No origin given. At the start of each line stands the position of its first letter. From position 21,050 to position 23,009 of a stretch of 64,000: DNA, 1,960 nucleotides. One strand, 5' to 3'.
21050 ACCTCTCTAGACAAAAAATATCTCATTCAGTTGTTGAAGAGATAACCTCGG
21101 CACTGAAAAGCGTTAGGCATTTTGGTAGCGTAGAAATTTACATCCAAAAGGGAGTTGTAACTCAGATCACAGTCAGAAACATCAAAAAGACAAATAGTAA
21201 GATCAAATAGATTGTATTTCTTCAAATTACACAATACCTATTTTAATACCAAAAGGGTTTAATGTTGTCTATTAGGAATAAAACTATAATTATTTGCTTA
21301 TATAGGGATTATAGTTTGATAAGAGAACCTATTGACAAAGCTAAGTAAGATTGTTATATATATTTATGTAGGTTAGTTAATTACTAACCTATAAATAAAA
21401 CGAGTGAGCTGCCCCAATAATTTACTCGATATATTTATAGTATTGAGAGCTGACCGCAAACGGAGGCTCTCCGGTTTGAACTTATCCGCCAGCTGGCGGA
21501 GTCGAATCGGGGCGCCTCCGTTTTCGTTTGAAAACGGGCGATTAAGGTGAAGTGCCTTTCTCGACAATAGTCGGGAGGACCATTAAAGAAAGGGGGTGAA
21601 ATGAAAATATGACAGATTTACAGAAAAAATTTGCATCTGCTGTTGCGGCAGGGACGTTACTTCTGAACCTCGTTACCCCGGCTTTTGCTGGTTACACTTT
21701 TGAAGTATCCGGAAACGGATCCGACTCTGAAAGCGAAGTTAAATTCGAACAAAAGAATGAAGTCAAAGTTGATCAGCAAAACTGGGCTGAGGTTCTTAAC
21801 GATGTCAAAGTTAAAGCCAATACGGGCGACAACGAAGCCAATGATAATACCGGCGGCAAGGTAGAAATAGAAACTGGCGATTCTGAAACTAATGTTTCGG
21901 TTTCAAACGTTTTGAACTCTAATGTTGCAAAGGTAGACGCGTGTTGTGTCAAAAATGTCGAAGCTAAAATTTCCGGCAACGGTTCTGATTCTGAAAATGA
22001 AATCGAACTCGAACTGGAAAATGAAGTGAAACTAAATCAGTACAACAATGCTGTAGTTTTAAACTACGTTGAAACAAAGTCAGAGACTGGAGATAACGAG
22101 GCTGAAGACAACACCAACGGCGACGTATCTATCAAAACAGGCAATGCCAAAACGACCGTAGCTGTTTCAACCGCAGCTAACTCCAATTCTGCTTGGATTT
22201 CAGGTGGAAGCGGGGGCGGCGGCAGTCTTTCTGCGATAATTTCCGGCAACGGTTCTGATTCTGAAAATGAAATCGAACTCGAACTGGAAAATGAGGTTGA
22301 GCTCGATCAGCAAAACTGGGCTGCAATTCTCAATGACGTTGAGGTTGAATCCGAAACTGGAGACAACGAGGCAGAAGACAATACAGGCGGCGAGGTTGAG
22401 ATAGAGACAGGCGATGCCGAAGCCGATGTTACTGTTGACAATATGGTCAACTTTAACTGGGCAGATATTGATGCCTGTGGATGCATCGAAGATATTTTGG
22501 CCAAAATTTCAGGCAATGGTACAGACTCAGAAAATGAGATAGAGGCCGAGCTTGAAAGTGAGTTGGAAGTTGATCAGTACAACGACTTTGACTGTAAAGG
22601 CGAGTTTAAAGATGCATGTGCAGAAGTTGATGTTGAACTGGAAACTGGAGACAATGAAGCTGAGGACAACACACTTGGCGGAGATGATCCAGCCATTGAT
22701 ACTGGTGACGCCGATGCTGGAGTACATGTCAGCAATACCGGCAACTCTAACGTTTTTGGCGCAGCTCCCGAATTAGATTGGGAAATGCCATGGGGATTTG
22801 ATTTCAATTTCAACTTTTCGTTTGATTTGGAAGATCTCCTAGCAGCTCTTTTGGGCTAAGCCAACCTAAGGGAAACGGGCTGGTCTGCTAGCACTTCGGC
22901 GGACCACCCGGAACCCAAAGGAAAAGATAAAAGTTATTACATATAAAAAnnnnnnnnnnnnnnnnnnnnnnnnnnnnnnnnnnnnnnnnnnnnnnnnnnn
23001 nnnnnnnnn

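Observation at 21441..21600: Unclassified riboswitch-like structured leader with mutually exclusive helices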

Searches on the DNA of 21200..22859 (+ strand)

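Call 4: search_rna_families(source=window, start=21200, end=21800, threshold=evalue, max_evalue=10, show_alignments=4)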
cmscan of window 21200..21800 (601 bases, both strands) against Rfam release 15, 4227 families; matches with E-value up to 10: 2.
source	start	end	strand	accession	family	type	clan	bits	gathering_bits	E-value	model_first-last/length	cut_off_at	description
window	21206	21282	-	RF03100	RAGATH-27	Gene; sRNA;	-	23.4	76.1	0.83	1-86/86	no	RAGATH-27 RNA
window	21279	21355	-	RF02701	PsrR1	Gene; sRNA;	-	14.6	42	5.8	1-79/79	no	Photosynthesis regulatory RNA1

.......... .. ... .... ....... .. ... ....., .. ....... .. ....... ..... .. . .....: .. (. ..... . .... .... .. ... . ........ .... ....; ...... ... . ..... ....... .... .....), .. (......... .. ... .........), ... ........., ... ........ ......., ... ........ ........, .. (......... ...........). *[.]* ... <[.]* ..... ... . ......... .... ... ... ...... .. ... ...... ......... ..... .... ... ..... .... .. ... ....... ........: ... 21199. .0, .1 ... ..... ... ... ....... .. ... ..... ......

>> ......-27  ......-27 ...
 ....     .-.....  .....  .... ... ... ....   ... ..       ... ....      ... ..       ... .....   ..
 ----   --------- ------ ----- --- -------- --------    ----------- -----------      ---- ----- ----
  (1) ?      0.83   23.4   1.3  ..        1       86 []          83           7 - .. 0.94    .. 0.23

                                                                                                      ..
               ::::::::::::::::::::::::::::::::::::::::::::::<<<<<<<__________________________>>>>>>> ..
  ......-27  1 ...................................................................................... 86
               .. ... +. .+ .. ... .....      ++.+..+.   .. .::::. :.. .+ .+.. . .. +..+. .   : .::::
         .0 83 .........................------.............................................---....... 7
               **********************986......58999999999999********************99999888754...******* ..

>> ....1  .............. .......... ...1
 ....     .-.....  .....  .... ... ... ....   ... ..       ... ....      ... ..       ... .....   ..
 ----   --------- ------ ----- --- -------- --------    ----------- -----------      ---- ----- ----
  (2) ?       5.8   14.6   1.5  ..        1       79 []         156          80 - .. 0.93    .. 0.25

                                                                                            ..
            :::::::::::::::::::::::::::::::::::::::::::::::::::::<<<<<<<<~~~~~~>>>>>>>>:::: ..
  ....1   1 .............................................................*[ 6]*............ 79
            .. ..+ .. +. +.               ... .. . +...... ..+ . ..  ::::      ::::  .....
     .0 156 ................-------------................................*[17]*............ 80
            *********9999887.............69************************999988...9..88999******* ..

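Call 48: build_rna_model(alignment_id=A5, structure=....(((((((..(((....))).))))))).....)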
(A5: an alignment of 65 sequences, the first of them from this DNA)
Model R1 built from alignment A5 (65 sequences, 36 columns); structure: as given.
model positions 36; base pairs 10; branch points 0; effective number of sequences 65; information 1.011 bits per position. Calibrated on 0.2 Mb of random sequence (short: E-values are rough).
structure used (alignment columns):
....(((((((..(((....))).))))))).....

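Call 50: search_with_rna_model(model_id=R1, source=window, filters=off, max_evalue=10, show_alignments=3)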
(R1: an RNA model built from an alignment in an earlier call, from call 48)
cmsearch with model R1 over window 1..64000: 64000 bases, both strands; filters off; matches with E-value up to 10: 19.
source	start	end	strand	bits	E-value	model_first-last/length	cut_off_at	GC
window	21441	21476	+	43.1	2e-11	1-36/36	no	0.56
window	51095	51122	-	13.2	0.15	1-36/36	no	0.29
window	46699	46730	-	11.2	0.69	1-36/36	no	0.25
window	61269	61293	+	10.8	0.92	1-36/36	no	0.36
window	28819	28849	-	10.3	1.4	1-36/36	no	0.35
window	56145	56172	+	10.1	1.6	1-36/36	no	0.32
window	2032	2059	+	9.9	1.8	1-36/36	no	0.29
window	47774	47818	-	9.6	2.3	1-36/36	no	0.36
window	57936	57972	-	9.1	3.4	1-36/36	no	0.24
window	39490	39512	+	8.4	5.8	1-36/36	no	0.3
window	41323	41347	+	8.4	5.9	1-36/36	no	0.2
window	53185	53224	+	8.4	5.9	1-36/36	no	0.38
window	46700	46722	+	8.4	6.1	1-36/36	no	0.26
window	2814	2839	-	7.9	8.4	1-36/36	no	0.42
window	57455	57482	+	7.9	8.7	1-36/36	no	0.29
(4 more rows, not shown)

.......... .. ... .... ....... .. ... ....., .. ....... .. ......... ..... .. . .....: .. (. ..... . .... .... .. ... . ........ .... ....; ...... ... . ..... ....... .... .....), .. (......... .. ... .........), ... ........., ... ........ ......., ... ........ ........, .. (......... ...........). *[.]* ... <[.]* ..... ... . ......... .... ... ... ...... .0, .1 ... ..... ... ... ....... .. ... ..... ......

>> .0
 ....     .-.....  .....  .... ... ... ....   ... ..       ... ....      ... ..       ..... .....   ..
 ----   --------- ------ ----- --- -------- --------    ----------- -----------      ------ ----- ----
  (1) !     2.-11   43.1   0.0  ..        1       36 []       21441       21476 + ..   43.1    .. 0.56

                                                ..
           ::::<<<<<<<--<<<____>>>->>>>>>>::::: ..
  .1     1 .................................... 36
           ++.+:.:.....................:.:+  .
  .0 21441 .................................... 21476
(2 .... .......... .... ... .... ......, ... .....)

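Call 51: search_with_rna_model(model_id=R1, sources=[L003, L004, L005, L006, L007, L008, L009, L010, L011, L012, L013, L014, L015, L016, L017, L018, L019, L020, L021, L022, L023, L024, L025, L026, L027, L028, L029, L030, L031, L032, L033, L034, L035, L036, L037, L038, L039, L040, L041, L042, L043, L044, L045, L046, L047, L048, L049, L050, L051, L052, L053, L054, L055, L056, L057, L058, L059, L060, L061, L062, L063, L064, L065, L066, L067, L068, L069, L070, L071, L072, L073, L074, L075, L076, L077, L078], max_evalue=1)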
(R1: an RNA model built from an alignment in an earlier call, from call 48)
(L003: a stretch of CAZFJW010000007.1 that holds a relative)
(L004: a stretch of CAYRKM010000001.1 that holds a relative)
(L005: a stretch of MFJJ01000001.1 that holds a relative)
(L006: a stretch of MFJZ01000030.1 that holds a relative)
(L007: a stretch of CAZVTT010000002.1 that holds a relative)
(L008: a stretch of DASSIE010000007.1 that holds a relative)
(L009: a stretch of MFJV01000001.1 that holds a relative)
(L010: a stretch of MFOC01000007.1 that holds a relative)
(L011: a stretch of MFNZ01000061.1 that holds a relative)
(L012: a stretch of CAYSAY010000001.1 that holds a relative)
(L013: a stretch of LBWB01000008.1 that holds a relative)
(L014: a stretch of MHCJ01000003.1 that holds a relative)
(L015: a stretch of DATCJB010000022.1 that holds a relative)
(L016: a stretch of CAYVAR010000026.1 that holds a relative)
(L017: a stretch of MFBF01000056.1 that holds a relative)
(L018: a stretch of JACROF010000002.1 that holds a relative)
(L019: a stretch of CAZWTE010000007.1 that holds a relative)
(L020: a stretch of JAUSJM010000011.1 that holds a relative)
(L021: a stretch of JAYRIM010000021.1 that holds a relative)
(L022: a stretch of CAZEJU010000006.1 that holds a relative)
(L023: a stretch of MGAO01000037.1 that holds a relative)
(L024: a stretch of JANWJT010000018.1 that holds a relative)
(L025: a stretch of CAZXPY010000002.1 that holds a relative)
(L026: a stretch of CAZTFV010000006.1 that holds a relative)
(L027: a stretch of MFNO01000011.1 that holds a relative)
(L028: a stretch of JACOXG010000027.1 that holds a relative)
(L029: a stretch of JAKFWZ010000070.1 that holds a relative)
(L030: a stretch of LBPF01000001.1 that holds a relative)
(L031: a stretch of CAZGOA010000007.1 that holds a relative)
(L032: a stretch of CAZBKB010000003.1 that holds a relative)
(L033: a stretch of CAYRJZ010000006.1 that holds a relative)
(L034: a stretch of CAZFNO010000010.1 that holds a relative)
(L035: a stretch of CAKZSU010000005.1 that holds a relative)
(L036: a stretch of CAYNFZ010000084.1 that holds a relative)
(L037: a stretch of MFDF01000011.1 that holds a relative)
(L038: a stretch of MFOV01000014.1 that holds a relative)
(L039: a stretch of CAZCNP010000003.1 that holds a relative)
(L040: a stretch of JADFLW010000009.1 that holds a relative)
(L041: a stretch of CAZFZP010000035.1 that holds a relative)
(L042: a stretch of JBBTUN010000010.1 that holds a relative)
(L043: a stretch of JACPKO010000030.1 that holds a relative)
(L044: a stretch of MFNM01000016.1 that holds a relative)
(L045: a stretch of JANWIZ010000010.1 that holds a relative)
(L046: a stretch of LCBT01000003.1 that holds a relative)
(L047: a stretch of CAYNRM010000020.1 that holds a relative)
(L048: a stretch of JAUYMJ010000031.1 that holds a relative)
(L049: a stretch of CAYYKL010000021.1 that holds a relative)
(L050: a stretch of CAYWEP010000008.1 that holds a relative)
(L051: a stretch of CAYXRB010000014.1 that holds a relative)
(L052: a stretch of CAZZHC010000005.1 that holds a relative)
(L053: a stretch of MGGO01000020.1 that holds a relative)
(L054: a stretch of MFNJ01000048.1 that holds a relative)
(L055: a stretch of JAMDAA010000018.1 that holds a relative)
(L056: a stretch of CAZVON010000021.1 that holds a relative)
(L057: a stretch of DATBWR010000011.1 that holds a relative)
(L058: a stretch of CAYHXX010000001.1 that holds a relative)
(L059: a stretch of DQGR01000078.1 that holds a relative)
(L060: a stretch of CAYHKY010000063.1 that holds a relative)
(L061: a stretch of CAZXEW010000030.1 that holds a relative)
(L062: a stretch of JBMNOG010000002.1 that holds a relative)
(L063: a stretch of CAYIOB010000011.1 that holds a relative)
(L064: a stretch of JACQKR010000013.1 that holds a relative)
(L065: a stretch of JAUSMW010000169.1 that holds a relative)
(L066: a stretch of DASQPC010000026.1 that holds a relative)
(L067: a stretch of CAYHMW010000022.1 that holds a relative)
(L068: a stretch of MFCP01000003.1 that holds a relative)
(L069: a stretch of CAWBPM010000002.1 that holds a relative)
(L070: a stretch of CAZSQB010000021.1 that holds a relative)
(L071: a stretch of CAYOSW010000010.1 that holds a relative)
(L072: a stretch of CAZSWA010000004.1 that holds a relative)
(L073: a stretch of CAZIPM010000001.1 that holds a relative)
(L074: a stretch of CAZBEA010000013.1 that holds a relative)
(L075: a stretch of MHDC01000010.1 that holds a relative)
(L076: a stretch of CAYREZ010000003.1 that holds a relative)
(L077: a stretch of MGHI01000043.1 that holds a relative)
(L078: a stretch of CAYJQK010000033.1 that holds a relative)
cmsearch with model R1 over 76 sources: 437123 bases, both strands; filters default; matches with E-value up to 1: 67.
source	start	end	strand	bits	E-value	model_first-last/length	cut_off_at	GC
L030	2347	2382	+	48.2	2.9e-12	1-36/36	no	0.42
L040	2072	2107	+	47.4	5e-12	1-36/36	no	0.5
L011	2343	2378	+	46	1.5e-11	1-36/36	no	0.47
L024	2332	2367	+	45.7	1.8e-11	1-36/36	no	0.47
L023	2277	2312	+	45.4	2.4e-11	1-36/36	no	0.39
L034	2336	2371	+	45.2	2.7e-11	1-36/36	no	0.44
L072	1972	2007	+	45.2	2.8e-11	1-36/36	no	0.44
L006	2271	2306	+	45.1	2.9e-11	1-36/36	no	0.5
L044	2333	2368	+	45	3.3e-11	1-36/36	no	0.44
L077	2308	2343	+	44.6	4.5e-11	1-36/36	no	0.53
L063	2328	2363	+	44.2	6.1e-11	1-36/36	no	0.5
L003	2322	2357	+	43.9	7.6e-11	1-36/36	no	0.56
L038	2317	2352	+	43.8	8.1e-11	1-36/36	no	0.5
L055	2299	2334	+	43.7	8.4e-11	1-36/36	no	0.47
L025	280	315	+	43.6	9.3e-11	1-36/36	no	0.44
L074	2328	2363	+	43.2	1.2e-10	1-36/36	no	0.5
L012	2344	2379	+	42.7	1.9e-10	1-36/36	no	0.44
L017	2304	2339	+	42.5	2.2e-10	1-36/36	no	0.39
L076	2296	2331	+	41.7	4.1e-10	1-36/36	no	0.58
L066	2186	2221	+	41.3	5.3e-10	1-36/36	no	0.42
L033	2157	2192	+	41.3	5.4e-10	1-36/36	no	0.44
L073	2339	2374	+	41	6.6e-10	1-36/36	no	0.5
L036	2373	2408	+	40.9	7.1e-10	1-36/36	no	0.58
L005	2303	2338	+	40.9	7.2e-10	1-36/36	no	0.5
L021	2123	2158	+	40.7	8.2e-10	1-36/36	no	0.44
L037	2334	2369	+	40.5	9.7e-10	1-36/36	no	0.47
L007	2317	2352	+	40.5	1e-09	1-36/36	no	0.58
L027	1563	1598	+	40.4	1.1e-09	1-36/36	no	0.53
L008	2329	2364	+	40.3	1.1e-09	1-36/36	no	0.5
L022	2139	2174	+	39.9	1.6e-09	1-36/36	no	0.47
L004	2333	2368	+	39.6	1.9e-09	1-36/36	no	0.53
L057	2324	2359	+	39.5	2.1e-09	1-36/36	no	0.42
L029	2283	2318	+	39.4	2.2e-09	1-36/36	no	0.47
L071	2259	2294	+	39.1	2.8e-09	1-36/36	no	0.5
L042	2389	2424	+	38.5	4.5e-09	1-36/36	no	0.44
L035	2314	2349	+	38.4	4.7e-09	1-36/36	no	0.47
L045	2319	2354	+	38.3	5.4e-09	1-36/36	no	0.42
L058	2325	2360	+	38.2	5.8e-09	1-36/36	no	0.44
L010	2351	2386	+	38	6.5e-09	1-36/36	no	0.56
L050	2219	2254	+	37.8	7.9e-09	1-36/36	no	0.58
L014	2271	2306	+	37.2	1.2e-08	1-36/36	no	0.5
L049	2337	2372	+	37.2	1.2e-08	1-36/36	no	0.5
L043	2323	2358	+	37.2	1.2e-08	1-36/36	no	0.5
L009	2321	2356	+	37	1.4e-08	1-36/36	no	0.56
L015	2315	2350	+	36.7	1.8e-08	1-36/36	no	0.5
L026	2207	2242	+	36.5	2.1e-08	1-36/36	no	0.53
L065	495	530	+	35.5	4.4e-08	1-36/36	no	0.5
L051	2381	2416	+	35.4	4.7e-08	1-36/36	no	0.58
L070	2213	2248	+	35.4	4.9e-08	1-36/36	no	0.56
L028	2340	2375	+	35.2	5.7e-08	1-36/36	no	0.5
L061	2312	2347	+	35.1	6.2e-08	1-36/36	no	0.53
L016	2245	2280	+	34.7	7.9e-08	1-36/36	no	0.56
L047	2248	2283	+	34.2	1.2e-07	1-36/36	no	0.5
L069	2195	2230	+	34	1.4e-07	1-36/36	no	0.42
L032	2247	2282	+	33.9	1.5e-07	1-36/36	no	0.56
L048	2259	2294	+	33.5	2.1e-07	1-36/36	no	0.58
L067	2341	2376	+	33.1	2.8e-07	1-36/36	no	0.5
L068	2329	2364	+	33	3.1e-07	1-36/36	no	0.53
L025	2291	2326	+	32.6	4e-07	1-36/36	no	0.61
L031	2320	2355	+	31.9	6.7e-07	1-36/36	no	0.53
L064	2172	2207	+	31.6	8.7e-07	1-36/36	no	0.47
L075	2358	2393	+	29.4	4.5e-06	1-36/36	no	0.5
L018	2246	2281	+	28.5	8.8e-06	1-36/36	no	0.56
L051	2135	2170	+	27.8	1.6e-05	1-36/36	no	0.53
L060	2349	2384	+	18.4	0.02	1-36/36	no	0.42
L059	2352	2387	+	15.8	0.14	1-36/36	no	0.42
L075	4813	4853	+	15.1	0.24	1-36/36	no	0.49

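Call 73: search_rna_families(sources=[L003, L008, L011, L017, L021, L028, L045, L050, L060, L075, L077], threshold=evalue, max_evalue=1)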
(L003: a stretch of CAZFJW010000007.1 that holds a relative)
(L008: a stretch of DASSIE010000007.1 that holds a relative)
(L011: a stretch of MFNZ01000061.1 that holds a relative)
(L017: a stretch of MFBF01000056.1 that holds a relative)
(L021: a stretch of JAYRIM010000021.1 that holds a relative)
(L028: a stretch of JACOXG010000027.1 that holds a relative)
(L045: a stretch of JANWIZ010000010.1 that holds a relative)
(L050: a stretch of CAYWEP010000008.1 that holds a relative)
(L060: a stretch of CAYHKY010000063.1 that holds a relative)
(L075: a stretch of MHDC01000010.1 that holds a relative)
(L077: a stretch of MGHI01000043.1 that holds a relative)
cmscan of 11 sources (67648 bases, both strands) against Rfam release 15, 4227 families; matches with E-value up to 1: 0.
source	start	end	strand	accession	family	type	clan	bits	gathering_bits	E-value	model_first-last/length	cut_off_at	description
